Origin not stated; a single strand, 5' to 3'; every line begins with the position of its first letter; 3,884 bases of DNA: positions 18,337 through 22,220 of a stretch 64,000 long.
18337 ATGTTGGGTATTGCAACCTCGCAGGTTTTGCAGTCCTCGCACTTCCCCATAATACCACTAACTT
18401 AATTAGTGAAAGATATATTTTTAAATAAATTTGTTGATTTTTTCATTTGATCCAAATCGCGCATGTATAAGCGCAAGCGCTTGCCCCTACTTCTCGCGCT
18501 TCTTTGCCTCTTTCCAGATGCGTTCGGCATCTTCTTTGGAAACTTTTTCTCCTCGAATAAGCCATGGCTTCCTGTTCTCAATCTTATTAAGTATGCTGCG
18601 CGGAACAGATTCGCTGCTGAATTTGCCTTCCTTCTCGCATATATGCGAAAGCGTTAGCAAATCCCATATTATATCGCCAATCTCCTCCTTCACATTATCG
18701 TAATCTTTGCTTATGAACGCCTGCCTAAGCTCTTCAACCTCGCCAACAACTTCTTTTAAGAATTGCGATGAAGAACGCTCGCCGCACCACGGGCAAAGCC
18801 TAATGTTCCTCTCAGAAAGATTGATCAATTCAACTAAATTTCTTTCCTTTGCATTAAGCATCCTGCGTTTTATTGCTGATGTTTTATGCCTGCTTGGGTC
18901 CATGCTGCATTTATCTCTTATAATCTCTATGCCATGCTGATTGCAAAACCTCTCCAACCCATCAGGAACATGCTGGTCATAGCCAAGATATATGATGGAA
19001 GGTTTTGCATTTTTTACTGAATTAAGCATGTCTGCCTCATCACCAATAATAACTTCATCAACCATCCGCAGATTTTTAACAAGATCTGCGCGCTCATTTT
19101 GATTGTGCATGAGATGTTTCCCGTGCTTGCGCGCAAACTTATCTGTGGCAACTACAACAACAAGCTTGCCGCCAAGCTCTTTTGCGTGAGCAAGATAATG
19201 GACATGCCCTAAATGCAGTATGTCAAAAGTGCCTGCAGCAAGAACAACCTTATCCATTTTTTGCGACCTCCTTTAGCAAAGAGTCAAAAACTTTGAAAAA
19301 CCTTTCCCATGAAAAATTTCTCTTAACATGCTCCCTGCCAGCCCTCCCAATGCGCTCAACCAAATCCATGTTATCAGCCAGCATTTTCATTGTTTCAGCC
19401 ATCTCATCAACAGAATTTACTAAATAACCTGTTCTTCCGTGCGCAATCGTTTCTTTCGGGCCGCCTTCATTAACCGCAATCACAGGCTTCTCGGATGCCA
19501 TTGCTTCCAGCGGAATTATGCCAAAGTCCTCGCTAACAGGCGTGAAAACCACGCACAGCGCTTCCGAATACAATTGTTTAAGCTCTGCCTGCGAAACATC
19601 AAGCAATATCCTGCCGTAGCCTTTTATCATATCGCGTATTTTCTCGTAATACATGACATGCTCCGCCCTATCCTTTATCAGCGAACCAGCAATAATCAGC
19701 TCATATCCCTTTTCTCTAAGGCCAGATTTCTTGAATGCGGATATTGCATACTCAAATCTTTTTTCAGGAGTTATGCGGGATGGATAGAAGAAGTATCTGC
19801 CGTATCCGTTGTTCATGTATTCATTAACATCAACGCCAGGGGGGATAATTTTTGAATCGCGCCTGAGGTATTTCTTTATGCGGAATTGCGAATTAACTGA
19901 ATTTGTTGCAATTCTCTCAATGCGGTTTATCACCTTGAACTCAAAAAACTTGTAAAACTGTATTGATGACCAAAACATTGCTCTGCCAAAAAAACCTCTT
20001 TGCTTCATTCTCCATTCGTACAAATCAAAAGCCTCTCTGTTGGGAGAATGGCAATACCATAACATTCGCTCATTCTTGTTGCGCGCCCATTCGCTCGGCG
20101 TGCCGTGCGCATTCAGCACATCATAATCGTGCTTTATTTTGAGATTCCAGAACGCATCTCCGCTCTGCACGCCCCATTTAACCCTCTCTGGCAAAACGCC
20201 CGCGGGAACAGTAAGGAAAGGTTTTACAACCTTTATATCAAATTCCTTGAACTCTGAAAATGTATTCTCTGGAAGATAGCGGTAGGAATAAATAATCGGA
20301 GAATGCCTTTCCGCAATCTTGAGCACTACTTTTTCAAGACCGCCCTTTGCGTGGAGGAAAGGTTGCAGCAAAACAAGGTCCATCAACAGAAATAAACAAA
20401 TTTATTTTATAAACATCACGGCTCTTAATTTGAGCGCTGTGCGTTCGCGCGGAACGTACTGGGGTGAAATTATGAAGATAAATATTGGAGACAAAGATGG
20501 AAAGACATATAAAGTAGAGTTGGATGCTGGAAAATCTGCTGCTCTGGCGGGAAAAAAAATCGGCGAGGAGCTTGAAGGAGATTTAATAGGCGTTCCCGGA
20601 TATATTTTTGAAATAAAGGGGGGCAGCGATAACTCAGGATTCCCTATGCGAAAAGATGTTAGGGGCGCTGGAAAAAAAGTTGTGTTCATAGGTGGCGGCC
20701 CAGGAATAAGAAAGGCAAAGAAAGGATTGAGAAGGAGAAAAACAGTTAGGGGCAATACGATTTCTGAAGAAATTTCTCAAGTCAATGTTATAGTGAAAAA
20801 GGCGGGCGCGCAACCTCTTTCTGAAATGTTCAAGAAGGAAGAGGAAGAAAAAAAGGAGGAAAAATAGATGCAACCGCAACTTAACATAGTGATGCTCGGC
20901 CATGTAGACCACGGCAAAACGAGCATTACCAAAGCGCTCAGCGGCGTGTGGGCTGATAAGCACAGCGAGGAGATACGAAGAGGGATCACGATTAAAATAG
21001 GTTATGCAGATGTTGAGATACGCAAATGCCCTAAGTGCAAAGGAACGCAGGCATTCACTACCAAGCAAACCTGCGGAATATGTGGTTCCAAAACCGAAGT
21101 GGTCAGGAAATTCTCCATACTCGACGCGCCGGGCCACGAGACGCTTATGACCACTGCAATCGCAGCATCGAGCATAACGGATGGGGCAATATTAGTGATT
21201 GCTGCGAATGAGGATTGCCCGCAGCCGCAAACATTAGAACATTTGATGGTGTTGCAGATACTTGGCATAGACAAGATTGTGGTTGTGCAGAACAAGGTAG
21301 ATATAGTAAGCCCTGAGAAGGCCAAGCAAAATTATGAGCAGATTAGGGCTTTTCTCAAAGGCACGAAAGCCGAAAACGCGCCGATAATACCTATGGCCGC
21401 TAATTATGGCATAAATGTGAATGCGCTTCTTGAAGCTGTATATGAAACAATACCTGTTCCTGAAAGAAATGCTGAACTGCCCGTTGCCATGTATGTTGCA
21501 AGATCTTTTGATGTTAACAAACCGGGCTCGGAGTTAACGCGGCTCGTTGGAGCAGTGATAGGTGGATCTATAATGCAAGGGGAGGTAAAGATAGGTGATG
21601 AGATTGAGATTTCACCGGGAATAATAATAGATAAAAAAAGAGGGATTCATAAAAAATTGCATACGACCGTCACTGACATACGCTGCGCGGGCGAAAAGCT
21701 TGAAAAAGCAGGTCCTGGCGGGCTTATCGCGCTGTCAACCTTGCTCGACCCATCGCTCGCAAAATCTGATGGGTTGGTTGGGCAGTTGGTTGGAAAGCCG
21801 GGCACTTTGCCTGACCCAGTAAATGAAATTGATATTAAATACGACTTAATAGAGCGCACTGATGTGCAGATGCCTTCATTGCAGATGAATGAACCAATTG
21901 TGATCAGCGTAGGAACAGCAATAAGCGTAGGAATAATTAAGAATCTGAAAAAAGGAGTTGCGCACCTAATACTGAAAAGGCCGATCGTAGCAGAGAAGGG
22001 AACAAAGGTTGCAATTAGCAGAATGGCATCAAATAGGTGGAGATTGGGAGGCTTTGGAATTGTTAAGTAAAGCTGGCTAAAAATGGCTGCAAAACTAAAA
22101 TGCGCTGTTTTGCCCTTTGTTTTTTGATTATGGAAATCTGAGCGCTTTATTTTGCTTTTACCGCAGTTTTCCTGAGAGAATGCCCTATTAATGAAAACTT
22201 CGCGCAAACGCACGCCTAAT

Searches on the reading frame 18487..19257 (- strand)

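Call 62: search_protein_families(library=pfam, proteins=[window:18487-19257:-], max_evalue=0.0001)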
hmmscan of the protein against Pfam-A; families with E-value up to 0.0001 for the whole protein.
window:18487-19257:- (256 aa): 2 families
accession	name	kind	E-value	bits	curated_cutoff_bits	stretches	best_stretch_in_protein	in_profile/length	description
PF01467.32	CTP_transf_like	-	1.3e-16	61.4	21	1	6-99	1-94/133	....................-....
PF03819.22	MazG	-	3.8e-16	59.5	22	1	163-233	3-73/74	MazG nucleotide pyrophosphohydrolase domain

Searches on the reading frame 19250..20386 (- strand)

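Call 62: search_protein_families(library=pfam, proteins=[window:19250-20386:-], max_evalue=0.0001)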
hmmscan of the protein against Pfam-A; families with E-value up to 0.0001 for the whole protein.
window:19250-20386:- (378 aa): 4 families
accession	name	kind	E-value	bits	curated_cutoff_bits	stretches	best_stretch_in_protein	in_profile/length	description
PF00534.26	Glycos_transf_1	-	1.1e-25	90.6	26.4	1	197-352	16-171/172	Glycosyl transferases group 1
PF13692.12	Glyco_trans_1_4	-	2e-19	70.7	27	1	198-339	3-142/142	Glycosyl transferases group 1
PF13524.12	Glyco_trans_1_2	-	6.4e-07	29.9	25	1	260-362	31-137/144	Glycosyl transferase-like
PF13439.12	Glyco_transf_4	-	9.8e-06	26.1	28.5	1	45-188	37-169/170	Glycosyltransferase Family 4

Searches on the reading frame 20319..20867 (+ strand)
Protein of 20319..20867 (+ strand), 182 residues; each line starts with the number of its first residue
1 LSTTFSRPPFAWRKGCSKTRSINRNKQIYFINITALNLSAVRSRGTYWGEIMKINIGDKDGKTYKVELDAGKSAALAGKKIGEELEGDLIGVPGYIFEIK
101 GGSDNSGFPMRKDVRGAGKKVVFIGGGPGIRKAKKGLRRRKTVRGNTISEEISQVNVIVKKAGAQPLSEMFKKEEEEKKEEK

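Call 62: search_protein_families(library=pfam, proteins=[window:20319-20867:+], max_evalue=0.0001)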
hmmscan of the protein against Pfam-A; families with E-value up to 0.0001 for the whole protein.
window:20319-20867:+ (182 aa): 1 family
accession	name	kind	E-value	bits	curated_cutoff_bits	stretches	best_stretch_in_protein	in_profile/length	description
PF01092.24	Ribosomal_S6e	-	3.8e-36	124.1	26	1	52-171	1-124/125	Ribosomal protein S6e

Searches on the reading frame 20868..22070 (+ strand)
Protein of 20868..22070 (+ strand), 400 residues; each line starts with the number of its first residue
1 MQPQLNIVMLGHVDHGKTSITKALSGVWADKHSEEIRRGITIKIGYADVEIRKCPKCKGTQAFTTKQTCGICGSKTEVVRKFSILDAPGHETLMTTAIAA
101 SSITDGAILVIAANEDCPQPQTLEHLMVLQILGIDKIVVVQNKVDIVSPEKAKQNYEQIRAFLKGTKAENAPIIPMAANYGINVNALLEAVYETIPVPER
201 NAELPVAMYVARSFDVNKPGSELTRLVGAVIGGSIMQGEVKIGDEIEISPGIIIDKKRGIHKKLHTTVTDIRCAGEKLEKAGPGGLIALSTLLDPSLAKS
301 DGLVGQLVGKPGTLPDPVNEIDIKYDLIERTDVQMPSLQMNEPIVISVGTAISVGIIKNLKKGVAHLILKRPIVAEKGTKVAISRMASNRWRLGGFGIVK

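Call 62: search_protein_families(library=pfam, proteins=[window:20868-22070:+], max_evalue=0.0001)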
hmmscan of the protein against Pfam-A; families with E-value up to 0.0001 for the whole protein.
window:20868-22070:+ (400 aa): 3 families
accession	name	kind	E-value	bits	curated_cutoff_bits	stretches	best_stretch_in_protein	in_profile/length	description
PF00009.33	GTP_EFTU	-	1e-31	110.4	26.5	1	4-196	3-187/188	Elongation factor Tu GTP binding domain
PF09173.17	eIF2_C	-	4.6e-20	72.1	22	1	320-399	2-86/86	Initiation factor eIF2 gamma, C terminal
PF03144.31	GTP_EFTU_D2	-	1.4e-05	25.9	30.3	1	228-292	1-59/73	Elongation factor Tu domain 2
